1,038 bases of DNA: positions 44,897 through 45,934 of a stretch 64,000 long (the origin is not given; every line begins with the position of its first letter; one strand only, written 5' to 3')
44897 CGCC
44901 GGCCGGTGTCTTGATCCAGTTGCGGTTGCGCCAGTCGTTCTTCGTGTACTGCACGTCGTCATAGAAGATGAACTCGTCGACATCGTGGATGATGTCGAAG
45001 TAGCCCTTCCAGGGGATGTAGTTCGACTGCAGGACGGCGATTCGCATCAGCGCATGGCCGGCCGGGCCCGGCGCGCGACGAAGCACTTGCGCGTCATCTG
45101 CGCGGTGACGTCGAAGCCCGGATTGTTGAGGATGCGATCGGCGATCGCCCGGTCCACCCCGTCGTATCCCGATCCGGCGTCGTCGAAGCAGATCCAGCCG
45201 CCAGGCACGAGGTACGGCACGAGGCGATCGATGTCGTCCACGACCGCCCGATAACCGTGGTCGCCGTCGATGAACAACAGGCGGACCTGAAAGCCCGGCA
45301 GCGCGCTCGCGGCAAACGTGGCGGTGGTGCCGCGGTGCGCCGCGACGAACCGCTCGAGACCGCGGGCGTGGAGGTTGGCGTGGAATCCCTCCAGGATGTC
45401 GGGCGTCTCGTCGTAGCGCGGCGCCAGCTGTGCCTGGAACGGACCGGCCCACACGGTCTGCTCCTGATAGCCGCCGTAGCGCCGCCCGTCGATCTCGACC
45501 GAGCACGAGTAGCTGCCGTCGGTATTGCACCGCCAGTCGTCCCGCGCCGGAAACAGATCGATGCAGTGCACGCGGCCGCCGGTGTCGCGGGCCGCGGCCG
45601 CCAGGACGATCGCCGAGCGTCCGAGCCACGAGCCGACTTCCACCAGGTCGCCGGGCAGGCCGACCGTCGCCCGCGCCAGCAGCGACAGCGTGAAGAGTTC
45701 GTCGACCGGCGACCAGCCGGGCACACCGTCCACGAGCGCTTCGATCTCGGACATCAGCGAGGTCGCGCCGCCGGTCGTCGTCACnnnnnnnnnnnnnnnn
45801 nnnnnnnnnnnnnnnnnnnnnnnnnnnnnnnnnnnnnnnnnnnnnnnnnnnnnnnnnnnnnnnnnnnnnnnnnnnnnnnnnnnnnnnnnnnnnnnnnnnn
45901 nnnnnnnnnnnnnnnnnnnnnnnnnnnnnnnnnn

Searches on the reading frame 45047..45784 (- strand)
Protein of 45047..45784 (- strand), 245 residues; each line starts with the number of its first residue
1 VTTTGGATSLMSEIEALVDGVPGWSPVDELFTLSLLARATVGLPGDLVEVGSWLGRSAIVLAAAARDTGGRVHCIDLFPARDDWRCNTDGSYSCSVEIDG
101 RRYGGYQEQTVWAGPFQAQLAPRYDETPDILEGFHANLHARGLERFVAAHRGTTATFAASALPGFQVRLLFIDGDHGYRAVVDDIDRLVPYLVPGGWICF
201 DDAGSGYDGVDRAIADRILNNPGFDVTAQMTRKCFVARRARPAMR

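Call 11: search_protein_families(library=pfam, proteins=[window:45047-45784:-], max_evalue=0.001)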
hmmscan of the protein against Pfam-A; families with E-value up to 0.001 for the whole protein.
window:45047-45784:- (245 aa): 2 families
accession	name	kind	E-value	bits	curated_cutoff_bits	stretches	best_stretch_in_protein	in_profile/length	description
PF13578.12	Methyltransf_24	-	9e-21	75.2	26.3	1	48-202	1-104/105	Methyltransferase domain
PF05711.17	TylF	-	3.6e-07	30.1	23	0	165-214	192-239/264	Macrocin-O-methyltransferase (TylF)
